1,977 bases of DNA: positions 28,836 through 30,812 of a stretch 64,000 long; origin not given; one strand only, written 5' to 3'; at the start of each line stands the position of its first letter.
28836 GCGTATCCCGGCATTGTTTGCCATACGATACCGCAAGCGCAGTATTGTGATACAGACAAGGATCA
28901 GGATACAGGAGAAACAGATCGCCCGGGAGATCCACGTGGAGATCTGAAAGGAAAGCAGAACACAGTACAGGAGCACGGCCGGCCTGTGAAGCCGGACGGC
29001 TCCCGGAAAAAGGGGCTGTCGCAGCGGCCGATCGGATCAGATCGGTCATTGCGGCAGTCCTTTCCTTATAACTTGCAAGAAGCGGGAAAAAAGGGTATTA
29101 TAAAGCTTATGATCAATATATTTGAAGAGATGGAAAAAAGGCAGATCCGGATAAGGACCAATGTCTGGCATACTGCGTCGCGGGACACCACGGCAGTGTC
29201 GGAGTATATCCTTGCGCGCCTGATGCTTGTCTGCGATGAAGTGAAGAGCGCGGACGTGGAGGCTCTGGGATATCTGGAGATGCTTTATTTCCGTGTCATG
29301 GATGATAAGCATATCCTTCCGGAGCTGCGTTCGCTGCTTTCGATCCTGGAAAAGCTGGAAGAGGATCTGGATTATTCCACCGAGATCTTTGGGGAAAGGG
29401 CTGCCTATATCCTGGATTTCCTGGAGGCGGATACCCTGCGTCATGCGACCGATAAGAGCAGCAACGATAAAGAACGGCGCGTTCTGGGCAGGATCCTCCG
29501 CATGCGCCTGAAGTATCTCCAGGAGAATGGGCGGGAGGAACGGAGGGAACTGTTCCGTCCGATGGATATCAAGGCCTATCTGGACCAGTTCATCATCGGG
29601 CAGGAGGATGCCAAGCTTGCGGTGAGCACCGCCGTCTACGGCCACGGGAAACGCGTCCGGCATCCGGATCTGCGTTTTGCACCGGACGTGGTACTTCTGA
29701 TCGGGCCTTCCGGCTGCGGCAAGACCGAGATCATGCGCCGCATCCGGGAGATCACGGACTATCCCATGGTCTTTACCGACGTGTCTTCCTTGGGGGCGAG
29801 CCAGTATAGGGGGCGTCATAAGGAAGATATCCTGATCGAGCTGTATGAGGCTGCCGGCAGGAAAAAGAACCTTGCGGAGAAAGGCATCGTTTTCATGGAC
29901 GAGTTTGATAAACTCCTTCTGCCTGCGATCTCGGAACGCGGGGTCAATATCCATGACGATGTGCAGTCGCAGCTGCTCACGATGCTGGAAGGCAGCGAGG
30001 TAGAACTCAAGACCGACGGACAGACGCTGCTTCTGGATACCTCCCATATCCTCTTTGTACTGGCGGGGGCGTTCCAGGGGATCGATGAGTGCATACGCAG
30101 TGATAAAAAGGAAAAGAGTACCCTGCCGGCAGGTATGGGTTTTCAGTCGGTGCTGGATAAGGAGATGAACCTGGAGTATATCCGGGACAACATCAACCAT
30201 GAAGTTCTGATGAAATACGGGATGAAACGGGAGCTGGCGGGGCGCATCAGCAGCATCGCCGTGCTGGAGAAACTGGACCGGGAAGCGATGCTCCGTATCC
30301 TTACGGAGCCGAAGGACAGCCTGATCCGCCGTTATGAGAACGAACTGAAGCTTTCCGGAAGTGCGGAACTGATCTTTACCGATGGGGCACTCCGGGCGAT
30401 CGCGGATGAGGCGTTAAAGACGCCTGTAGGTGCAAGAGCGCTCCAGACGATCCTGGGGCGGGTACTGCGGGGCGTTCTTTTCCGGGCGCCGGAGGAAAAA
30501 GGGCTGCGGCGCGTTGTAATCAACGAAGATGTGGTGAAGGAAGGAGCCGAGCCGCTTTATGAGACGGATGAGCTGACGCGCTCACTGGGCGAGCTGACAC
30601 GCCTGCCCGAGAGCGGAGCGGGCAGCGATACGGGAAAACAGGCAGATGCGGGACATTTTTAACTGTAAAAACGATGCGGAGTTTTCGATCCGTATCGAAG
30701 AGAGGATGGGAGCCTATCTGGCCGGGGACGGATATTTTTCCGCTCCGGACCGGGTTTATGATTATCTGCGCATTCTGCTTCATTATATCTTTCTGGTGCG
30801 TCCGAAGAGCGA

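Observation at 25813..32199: Candidate novel module: membrane-anchored surface protein followed by two overlapping, zinc-finger-less ClpX paralogues with rewired pore loops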

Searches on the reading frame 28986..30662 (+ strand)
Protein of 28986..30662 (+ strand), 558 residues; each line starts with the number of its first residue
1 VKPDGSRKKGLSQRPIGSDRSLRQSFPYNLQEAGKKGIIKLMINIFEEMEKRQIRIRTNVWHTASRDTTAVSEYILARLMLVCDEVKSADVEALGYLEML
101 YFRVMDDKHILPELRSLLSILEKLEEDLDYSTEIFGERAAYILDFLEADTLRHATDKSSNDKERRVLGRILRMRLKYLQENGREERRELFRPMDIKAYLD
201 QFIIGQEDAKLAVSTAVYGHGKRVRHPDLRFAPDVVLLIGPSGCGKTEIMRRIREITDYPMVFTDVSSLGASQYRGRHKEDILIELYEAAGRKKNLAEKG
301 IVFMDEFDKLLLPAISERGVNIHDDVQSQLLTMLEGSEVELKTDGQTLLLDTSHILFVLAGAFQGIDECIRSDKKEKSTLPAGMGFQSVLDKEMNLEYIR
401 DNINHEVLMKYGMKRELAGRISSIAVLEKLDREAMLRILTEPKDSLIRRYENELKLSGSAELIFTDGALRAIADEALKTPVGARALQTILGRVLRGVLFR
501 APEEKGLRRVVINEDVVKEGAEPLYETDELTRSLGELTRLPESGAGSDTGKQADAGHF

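Call 3: search_protein_families(library=pfam, proteins=[window:28986-30662:+], max_evalue=0.01)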
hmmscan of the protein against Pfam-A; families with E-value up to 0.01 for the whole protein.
window:28986-30662:+ (558 aa): 8 families
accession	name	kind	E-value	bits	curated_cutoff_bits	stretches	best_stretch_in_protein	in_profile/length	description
PF07724.20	AAA_2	-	4.5e-16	59.8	27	1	236-423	6-165/166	AAA domain (Cdc48 subfamily)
PF00004.35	AAA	-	5.8e-14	53.1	21.2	1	236-358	1-105/131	ATPase family associated with various cellular activities (AAA)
PF00493.29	MCM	-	1.4e-06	28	23.3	1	199-310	22-133/224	MCM P-loop domain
PF07728.20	AAA_5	-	1.7e-06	28.5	22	1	236-325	2-92/139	AAA domain (dynein-related subfamily)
PF10431.15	ClpB_D2-small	-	1.8e-05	25.2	21.9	1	430-503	1-69/81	C-terminal, D2-small domain, of ClpB protein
PF13401.12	AAA_22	-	0.00024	21.9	27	1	234-272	6-46/130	AAA domain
PF13191.12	AAA_16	-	0.002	19.1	32.6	0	231-255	22-46/167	AAA ATPase domain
PF13173.12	AAA_14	-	0.004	17.6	27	0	234-324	3-86/129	AAA domain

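Call 4: search_protein_families(library=ncbifam, proteins=[window:28986-30662:+], max_evalue=0.01)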
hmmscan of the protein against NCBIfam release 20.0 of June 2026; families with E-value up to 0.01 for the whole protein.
window:28986-30662:+ (558 aa): 12 families
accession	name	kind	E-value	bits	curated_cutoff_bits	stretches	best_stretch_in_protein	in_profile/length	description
NF003745.1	PRK05342.1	equivalog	1.8e-74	251.1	359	1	175-528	45-410/418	ATP-dependent Clp protease ATP-binding subunit ClpX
TIGR00382.1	clpX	equivalog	5e-67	226.7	370.75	1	174-523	51-411/414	ATP-dependent protease ATP-binding subunit ClpX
TIGR00390.1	hslU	equivalog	4e-40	138.1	362.45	3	192-290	3-104/441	ATP-dependent protease ATPase subunit HslU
NF041006.2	cell_div_CdvC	equivalog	5e-08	32.2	650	1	203-336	105-234/370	cell division protein CdvC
TIGR03345.1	VI_ClpV1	equivalog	2.9e-06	25.8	884.95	1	191-251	556-614/852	type VI secretion system ATPase TssH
TIGR02639.1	ClpA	equivalog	3.2e-06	25.6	993.15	0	193-267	449-521/734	ATP-dependent Clp protease ATP-binding subunit ClpA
NF040949.1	minchrom_main_MCM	domain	0.0001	20.8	940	1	203-310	293-400/682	minichromosome maintenance protein MCM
TIGR01243.1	CDC48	subfamily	0.00015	20.3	802.65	1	233-346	212-314/733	CDC48 family AAA ATPase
NF003229.0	PRK04195.1-5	equivalog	0.00016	20.5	280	1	235-310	46-115/413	replication factor C large subunit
TIGR00972.1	3a0107s01c2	equivalog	0.0015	18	343.2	1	216-259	9-53/248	phosphate ABC transporter ATP-binding protein PstB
NF042959.1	IteA_antiphage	equivalog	0.0054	15.9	510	1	233-310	125-195/367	anti-phage ATPase IteA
NF008653.0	PRK11650.1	subfamily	0.0094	15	432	0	234-253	31-50/357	sn-glycerol-3-phosphate ABC transporter ATP-binding protein UgpC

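Call 5: search_protein_families(library=padloc, proteins=[window:28986-30662:+], max_evalue=0.01)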
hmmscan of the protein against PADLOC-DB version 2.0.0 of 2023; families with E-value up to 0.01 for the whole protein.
window:28986-30662:+ (558 aa): 7 families
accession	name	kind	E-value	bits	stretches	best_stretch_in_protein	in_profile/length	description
PDLC03838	DolB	-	1.8e-09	35.4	1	194-309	132-240/375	-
PDLC02196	IetA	-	4.6e-05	21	1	234-310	123-192/374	-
PDLC04135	mad3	-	0.00033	18.3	1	222-254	11-43/374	mads_3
PDLC02195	IetA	-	0.00059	17.2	1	234-309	138-206/395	-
PDLC00259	LmuB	-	0.0038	14.1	1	226-265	18-57/588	AAA ATPase domain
PDLC04606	PDC-M37B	-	0.0045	14.2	0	236-256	177-197/390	-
PDLC04140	mad8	-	0.0069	13.9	0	228-253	21-47/314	mads_8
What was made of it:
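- On Known anti-phage defence systems (PADLOC): Best hit is DolB at 35 bits over the P-loop region only (call 5).
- Weak generic AAA hits to PADLOC DolB/IetA models, at most 35 bits (call 5).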

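Call 6: search_solved_structures(query=window:28986-30662:+, show_alignments=2)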
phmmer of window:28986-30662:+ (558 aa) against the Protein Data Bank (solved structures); distinct sequences matched with E-value up to 0.001: 53.
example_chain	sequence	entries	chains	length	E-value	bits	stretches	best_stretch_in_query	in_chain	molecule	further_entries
6vfs_E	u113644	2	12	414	8.1e-57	196.4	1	184-524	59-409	ATP-dependent Clp protease ATP-binding subunit ClpX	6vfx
8e91_A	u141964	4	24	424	2.9e-50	174.8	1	174-525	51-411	ATP-dependent Clp protease ATP-binding subunit ClpX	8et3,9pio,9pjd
8yd0_A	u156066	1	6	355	2.9e-50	174.8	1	188-523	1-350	ATP-dependent Clp protease ATP-binding subunit ClpX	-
6sfw_O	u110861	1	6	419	6.9e-50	173.6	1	188-526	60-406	ATP-dependent Clp protease ATP-binding subunit ClpX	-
9ndj_F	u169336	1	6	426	1.8e-49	172.2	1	184-528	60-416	ATP-dependent Clp protease ATP-binding subunit ClpX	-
9c87_A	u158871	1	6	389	2.6e-49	171.7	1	189-525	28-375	ATP-dependent Clp protease ATP-binding subunit ClpX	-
6wr2_A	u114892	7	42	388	2.8e-49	171.6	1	189-525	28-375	ATP-dependent Clp protease ATP-binding subunit ClpX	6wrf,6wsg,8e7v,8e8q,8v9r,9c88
4i34_A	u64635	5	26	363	4.2e-49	171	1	191-525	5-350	ATP-dependent Clp protease ATP-binding subunit ClpX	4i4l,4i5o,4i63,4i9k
6po1_A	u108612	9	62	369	8.1e-49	170.1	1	191-525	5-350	ATP-dependent Clp protease ATP-binding subunit ClpX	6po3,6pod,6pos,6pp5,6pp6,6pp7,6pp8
3hws_A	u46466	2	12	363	1e-48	169.7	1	191-525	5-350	ATP-dependent Clp protease ATP-binding subunit clpX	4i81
3hte_A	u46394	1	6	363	3.2e-48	168.1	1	191-525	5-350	ATP-dependent Clp protease ATP-binding subunit clpX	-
1um8_A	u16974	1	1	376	4.3e-46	161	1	229-525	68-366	ATP-dependent Clp protease ATP-binding subunit clpX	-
9ykx_A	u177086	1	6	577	1.1e-40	143.2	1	225-526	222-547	ATP-dependent clpX-like chaperone, mitochondrial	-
9dvy_A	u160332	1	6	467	1.4e-40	142.9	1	225-525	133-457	ATP-dependent Clp protease ATP-binding subunit clpX-like, mitochondrial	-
9p9v_A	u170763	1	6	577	2.7e-40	141.9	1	225-526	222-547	ATP-dependent clpX-like chaperone, mitochondrial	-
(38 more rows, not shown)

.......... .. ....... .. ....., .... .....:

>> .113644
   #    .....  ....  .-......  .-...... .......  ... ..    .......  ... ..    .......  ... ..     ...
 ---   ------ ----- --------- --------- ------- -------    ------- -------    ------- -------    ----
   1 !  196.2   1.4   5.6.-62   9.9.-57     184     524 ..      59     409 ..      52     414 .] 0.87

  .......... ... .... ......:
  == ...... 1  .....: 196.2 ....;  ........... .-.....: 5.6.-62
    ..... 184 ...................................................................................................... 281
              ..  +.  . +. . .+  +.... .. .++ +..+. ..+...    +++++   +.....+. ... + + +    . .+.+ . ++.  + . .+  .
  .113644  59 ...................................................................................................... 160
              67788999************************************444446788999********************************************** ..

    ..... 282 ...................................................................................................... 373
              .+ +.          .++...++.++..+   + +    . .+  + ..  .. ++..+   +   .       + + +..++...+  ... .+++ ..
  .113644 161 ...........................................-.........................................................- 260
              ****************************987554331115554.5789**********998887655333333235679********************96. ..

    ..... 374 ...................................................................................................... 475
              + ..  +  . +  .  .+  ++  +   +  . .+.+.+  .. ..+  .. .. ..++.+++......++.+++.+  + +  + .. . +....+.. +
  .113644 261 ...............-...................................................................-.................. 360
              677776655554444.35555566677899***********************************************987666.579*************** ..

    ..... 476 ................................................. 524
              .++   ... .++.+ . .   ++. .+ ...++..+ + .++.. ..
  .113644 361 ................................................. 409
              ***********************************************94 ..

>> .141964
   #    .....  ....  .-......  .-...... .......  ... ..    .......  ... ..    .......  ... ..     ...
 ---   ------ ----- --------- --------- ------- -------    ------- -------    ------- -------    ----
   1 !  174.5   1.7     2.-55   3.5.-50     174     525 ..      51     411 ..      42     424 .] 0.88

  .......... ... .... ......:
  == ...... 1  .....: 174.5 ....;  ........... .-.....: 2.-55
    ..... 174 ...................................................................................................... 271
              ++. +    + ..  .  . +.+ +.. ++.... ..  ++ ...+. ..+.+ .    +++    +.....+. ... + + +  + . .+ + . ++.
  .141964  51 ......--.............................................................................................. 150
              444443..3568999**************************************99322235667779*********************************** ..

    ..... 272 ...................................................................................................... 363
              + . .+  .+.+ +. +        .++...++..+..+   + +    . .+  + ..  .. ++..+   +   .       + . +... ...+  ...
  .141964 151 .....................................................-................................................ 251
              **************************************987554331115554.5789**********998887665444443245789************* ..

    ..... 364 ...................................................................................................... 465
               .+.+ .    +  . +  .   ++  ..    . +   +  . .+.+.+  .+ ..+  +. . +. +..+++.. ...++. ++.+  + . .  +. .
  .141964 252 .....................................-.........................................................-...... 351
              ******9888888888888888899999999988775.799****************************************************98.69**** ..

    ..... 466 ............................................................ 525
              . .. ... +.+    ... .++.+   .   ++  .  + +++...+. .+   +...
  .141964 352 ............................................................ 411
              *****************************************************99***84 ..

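Call 9: find_homologous_proteins(query=window:28986-30662:+, max_evalue=1e-10)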
Query window:28986-30662:+ (558 aa): 226 proteins with E <= 1e-10 among 8000 candidates; the best 120 are listed.
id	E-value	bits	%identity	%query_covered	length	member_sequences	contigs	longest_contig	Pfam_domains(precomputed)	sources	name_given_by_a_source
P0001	0.0e+0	1215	100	100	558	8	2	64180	PF07724.21,PF00493.30,PF00004.36,PF07728.21,PF10431.16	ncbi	-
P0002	4.7e-235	799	75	87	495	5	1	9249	PF07724.21,PF00493.30,PF00004.36,PF10431.16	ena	-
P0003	1.3e-234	798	74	87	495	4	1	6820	PF07724.21,PF00493.30,PF00004.36,PF07728.21,PF10431.16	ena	-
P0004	1.1e-232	792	74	87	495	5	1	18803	PF07724.21,PF00493.30,PF00004.36,PF07728.21,PF10431.16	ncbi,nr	ncbi:MAG: AAA family ATPase [Lachnospiraceae bacterium]|nr:AAA family ATPase [Lachnospiraceae bacter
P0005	1.4e-232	791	74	87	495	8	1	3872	PF07724.21,PF00493.30,PF00004.36,PF07728.21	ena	-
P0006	2.3e-230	784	74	87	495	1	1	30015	PF07724.21,PF00493.30,PF00004.36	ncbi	-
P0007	2.4e-228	777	72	87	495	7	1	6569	PF07724.21,PF00493.30,PF00004.36,PF10431.16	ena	-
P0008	3.1e-227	774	72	87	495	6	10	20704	PF07724.21,PF00493.30,PF00004.36,PF10431.16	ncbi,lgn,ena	-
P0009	2.3e-223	761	70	91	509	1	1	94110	PF07724.21,PF00493.30,PF00004.36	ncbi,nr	ncbi:MAG: AAA family ATPase [Lachnospiraceae bacterium]|nr:AAA family ATPase [Lachnospiraceae bacter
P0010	1.4e-219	748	71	87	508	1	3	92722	PF07724.21,PF00493.30,PF00004.36,PF07728.21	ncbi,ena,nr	ncbi:MAG: AAA family ATPase [Lachnospiraceae bacterium]|nr:AAA family ATPase [Lachnospiraceae bacter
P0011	3.6e-216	737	67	90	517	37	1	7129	PF07724.21,PF00493.30,PF00004.36,PF13401.13,PF07728.21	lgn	-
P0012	1.9e-215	735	68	90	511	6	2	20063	PF07724.21,PF00493.30,PF00004.36,PF13401.13,PF07728.21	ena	-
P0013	6.0e-195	667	65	88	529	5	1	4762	PF07724.21,PF00493.30,PF00004.36,PF07728.21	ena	-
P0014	7.8e-195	667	63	90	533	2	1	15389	PF07724.21,PF00493.30,PF00004.36,PF07728.21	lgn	-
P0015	3.9e-194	664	65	87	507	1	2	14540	PF07724.21,PF00493.30,PF00004.36,PF07728.21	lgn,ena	-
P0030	1.4e-169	583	59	82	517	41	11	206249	PF07724.21,PF00493.30,PF00004.36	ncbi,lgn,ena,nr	ncbi:MAG: AAA family ATPase [Lachnospiraceae bacterium]|nr:AAA family ATPase [Lachnospiraceae bacter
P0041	6.8e-160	551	57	82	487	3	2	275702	PF07724.21,PF00493.30,PF00004.36,PF07728.21,PF10431.16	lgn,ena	-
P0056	5.7e-147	509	56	80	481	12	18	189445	PF07724.21,PF00004.36,PF10431.16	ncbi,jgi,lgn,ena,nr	ncbi:MAG: AAA family ATPase [Lachnospiraceae bacterium]|nr:AAA family ATPase [Lachnospiraceae bacter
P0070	9.3e-98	346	44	73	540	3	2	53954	PF07724.21,PF00493.30,PF00004.36,PF07728.21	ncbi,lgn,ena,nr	ncbi:MAG: AAA family ATPase [Lachnospiraceae bacterium]|nr:AAA family ATPase [Lachnospiraceae bacter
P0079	2.9e-93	332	42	77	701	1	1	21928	PF07724.21,PF00493.30,PF00004.36,PF07728.21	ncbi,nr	ncbi:MAG: AAA family ATPase [Lachnospiraceae bacterium]|nr:AAA family ATPase [Lachnospiraceae bacter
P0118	3.3e-55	206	36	63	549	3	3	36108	PF07724.21,PF00493.30,PF00004.36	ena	-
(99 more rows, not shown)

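Call 11: find_encoding_contigs(protein=P0010, flank=10000, max_places=2)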
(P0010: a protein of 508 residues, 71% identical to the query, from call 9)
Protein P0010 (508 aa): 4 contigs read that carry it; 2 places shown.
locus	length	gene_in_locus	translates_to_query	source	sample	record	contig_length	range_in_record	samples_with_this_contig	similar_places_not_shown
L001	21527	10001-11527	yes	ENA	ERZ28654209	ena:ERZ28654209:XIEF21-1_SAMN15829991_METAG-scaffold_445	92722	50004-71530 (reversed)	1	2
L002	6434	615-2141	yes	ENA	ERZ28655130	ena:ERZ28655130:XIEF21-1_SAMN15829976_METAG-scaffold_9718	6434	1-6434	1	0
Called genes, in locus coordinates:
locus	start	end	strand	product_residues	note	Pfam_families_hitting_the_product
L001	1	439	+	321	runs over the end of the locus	PF00535:Glycos_transf_2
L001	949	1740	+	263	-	PF01182:Glucosamine_iso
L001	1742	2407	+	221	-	PF00132:Hexapep (faint), PF25084:LbH_EIF2B, PF25087:GMPPB_C (weak)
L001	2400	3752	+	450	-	PF02878:PGM_PMM_I, PF02879:PGM_PMM_II, PF02880:PGM_PMM_III, PF00408:PGM_PMM_IV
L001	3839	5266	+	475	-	PF00089:Trypsin, PF13365:Trypsin_2, PF00595:PDZ, PF13180:PDZ_2, PF17820:PDZ_6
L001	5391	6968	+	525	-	PF00493:MCM, PF05496:RuvB_N (faint), PF00004:AAA, PF07724:AAA_2, PF07728:AAA_5 (weak), PF10431:ClpB_D2-small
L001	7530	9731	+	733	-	-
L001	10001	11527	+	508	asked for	PF00493:MCM (weak), PF00004:AAA, PF07724:AAA_2, PF07728:AAA_5 (weak)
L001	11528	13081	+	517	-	PF00493:MCM (faint), PF00004:AAA, PF07724:AAA_2, PF10431:ClpB_D2-small (weak)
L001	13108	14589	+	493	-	PF17202:sCache_3_3, PF00990:GGDEF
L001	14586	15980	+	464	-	PF01554:MatE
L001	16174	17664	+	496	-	PF07690:MFS_1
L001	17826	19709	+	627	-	PF13522:GATase_6, PF13537:GATase_7, PF01380:SIS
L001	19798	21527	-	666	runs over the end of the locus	PF02449:Glyco_hydro_42, PF08532:Glyco_hydro_42M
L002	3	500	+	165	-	?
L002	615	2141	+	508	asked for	PF00493:MCM (weak), PF00004:AAA, PF07724:AAA_2, PF07728:AAA_5 (weak)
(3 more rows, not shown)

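Call 12: find_encoding_contigs(protein=P0030, flank=10000, max_places=2)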
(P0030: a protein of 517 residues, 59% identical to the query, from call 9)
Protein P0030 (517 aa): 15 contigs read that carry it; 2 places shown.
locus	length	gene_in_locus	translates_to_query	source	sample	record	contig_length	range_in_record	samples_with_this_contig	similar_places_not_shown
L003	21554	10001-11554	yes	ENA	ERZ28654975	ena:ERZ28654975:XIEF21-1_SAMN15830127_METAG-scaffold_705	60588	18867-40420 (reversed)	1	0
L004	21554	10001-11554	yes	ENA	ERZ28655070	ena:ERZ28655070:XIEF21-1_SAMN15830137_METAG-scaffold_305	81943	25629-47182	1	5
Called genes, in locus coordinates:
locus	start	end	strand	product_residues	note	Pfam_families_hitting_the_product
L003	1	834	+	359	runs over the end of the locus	PF03462:PCRF, PF00472:RF-1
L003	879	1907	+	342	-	PF00535:Glycos_transf_2, PF10111:Glyco_tranf_2_2, PF13641:Glyco_tranf_2_3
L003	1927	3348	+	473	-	PF14897:EpsG (weak)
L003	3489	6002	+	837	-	PF12773:DZR (faint), PF13240:Zn_Ribbon_1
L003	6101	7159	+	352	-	PF00465:Fe-ADH, PF13685:Fe-ADH_2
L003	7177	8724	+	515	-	PF14264:Glucos_trans_II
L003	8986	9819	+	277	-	PF00520:Ion_trans, PF08016:PKD_channel (faint)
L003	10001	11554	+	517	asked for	PF00493:MCM (weak), PF00004:AAA, PF07724:AAA_2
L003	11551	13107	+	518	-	PF00493:MCM (weak), PF07724:AAA_2, PF00004:AAA, PF10431:ClpB_D2-small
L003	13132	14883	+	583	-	PF17201:Cache_3-Cache_2, PF17202:sCache_3_3, PF00990:GGDEF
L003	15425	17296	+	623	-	PF13522:GATase_6, PF13537:GATase_7, PF01380:SIS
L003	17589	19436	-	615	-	PF00079:Serpin, PF00578:AhpC-TSA, PF08534:Redoxin (weak)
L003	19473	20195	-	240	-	PF07963:N_methyl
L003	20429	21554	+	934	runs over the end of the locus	PF00512:HisKA, PF02518:HATPase_c, PF00072:Response_reg, PF01627:Hpt (weak)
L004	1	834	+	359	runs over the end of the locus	PF03462:PCRF, PF00472:RF-1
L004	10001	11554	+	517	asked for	PF00493:MCM (weak), PF00004:AAA, PF07724:AAA_2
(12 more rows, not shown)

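Call 13: find_encoding_contigs(protein=P0041, flank=10000, max_places=2)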
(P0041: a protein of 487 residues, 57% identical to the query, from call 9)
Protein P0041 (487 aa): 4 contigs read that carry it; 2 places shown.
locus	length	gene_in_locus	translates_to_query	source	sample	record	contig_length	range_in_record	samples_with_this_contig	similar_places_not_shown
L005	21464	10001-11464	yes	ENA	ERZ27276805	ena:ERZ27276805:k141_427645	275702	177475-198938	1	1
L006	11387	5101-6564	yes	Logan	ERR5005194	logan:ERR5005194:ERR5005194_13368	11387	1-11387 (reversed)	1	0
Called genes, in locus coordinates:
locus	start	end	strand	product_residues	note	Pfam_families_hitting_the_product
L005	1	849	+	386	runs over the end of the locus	PF03816:LytR_cpsA_psr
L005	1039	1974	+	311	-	PF00535:Glycos_transf_2, PF13641:Glyco_tranf_2_3 (weak)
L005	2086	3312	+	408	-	PF00089:Trypsin, PF13365:Trypsin_2, PF00595:PDZ, PF13180:PDZ_2, PF17820:PDZ_6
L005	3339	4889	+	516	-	PF00493:MCM, PF05496:RuvB_N (weak), PF01078:Mg_chelatase (faint), PF00004:AAA, PF07724:AAA_2, PF07728:AAA_5 (weak), PF10431:ClpB_D2-small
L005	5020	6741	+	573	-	PF00082:Peptidase_S8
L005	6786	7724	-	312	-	PF00696:AA_kinase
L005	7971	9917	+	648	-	-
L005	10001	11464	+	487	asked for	PF07728:AAA_5 (faint), PF00493:MCM (weak), PF00004:AAA, PF07724:AAA_2, PF10431:ClpB_D2-small (weak)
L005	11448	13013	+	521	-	PF00493:MCM (weak), PF00004:AAA, PF07724:AAA_2, PF10431:ClpB_D2-small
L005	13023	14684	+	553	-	PF17201:Cache_3-Cache_2, PF17202:sCache_3_3, PF00990:GGDEF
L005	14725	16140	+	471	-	PF01554:MatE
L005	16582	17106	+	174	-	PF00857:Isochorismatase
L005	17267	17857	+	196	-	-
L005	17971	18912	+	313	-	PF02645:DegV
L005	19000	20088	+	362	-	PF01699:Na_Ca_ex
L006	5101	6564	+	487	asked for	PF07728:AAA_5 (faint), PF00493:MCM (weak), PF00004:AAA, PF07724:AAA_2, PF10431:ClpB_D2-small (weak)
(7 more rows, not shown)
